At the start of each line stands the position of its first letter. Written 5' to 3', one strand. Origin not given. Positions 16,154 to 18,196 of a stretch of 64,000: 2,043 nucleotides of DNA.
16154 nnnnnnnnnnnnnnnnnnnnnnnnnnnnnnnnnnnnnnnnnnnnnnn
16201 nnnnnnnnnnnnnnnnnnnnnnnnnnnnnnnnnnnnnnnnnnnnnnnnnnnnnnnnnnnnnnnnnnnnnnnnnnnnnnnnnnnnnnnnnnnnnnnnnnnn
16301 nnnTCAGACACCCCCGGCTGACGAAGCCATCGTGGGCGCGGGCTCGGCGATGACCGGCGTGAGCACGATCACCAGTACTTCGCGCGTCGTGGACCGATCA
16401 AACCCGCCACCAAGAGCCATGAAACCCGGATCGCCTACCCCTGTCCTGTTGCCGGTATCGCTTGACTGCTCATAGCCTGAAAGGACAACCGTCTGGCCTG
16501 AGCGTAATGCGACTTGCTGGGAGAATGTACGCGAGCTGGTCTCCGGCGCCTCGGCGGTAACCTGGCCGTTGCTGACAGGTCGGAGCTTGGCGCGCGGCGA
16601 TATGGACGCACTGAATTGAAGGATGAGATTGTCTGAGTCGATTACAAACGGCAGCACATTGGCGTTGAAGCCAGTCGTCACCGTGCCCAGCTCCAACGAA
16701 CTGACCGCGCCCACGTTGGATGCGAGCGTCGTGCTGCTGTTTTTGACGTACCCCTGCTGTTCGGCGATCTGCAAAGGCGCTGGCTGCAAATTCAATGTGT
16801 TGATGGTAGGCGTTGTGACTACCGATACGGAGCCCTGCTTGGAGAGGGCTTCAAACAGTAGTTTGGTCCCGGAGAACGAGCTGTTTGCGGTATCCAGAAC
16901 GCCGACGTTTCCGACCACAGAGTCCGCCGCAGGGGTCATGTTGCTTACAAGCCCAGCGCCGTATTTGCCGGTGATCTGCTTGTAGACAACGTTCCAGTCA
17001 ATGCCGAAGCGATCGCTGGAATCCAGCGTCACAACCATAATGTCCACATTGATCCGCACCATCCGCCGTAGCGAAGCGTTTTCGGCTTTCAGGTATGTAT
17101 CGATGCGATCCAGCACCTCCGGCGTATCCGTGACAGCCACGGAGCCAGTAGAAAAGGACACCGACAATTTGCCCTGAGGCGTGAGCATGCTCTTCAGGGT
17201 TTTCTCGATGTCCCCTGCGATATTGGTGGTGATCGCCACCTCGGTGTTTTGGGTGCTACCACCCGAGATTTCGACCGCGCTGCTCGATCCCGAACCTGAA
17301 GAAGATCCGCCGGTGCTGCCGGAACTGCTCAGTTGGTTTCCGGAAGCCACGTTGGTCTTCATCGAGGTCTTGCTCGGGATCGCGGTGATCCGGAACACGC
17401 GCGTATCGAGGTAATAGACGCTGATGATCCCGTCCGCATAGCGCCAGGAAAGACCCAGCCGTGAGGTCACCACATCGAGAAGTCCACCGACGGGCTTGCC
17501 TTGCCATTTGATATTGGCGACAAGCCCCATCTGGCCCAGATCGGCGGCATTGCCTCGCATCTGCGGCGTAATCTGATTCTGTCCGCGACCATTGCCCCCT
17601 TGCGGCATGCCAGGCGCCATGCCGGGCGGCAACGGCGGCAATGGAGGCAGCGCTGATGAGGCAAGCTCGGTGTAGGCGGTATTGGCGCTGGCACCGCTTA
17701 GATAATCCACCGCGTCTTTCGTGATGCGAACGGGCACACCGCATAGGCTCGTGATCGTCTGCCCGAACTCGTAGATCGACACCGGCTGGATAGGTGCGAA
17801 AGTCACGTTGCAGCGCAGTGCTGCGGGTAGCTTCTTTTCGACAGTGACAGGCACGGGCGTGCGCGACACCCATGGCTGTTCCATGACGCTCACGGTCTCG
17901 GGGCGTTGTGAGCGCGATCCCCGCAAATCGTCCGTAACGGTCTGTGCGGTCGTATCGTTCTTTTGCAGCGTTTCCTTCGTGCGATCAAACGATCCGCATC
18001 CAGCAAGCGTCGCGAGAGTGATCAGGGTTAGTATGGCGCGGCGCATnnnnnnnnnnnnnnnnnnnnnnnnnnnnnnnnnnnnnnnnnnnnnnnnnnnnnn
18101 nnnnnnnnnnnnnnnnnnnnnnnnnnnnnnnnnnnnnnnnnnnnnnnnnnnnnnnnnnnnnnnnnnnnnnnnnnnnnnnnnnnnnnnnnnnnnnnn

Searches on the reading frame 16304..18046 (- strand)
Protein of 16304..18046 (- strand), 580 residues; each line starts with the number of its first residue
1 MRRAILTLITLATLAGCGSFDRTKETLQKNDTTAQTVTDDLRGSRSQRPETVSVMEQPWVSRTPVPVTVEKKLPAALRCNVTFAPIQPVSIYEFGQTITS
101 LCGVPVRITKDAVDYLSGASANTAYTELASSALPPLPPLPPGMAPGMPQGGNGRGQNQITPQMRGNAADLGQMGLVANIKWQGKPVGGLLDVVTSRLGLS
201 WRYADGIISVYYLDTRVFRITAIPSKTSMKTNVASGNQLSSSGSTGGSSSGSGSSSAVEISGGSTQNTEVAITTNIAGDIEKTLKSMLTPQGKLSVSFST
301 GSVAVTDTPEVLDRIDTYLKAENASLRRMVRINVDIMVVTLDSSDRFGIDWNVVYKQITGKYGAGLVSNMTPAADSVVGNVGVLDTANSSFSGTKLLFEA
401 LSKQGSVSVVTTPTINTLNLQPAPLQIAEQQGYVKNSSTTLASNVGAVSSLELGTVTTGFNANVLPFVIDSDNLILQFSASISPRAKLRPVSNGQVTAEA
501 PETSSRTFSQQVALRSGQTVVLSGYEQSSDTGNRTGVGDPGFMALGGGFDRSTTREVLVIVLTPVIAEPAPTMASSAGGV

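Call 44: search_protein_families(library=ncbifam, proteins=[window:16304-18046:-], max_evalue=0.001)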
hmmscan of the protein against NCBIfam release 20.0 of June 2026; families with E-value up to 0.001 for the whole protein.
window:16304-18046:- (580 aa): 8 families
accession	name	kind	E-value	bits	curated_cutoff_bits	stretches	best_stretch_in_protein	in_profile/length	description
TIGR02520.1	pilus_B_mal_scr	equivalog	4.7e-147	490.6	287.65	1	54-566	3-513/513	PilN family type IVB pilus formation outer membrane protein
TIGR02519.1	pilus_MshL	equivalog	7e-33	113.9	250.2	1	296-566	3-289/290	pilus (MSHA type) biogenesis protein MshL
TIGR02517.1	type_II_gspD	equivalog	1.2e-12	47.1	351.35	1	231-569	268-592/600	type II secretion system secretin GspD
TIGR02516.1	type_III_yscC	equivalog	1.1e-11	44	238.45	1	290-537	197-427/463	type III secretion system outer membrane ring subunit SctC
TIGR02515.1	IV_pilus_PilQ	subfamily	3.6e-11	42.7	284.35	1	276-565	119-425/428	type IV pilus secretin PilQ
NF007851.2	PRK10560.1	exception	8.7e-08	31.4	598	1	266-564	118-406/412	DNA uptake porin HofQ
NF010083.0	PRK13568.1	equivalog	2.6e-07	29.8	554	1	272-565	132-415/419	DNA uptake porin HofQ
NF011873.0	PRK15346.1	equivalog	0.00012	20.9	524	1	327-561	270-484/499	EscC/YscC/HrcC family type III secretion system outer membrane ring protein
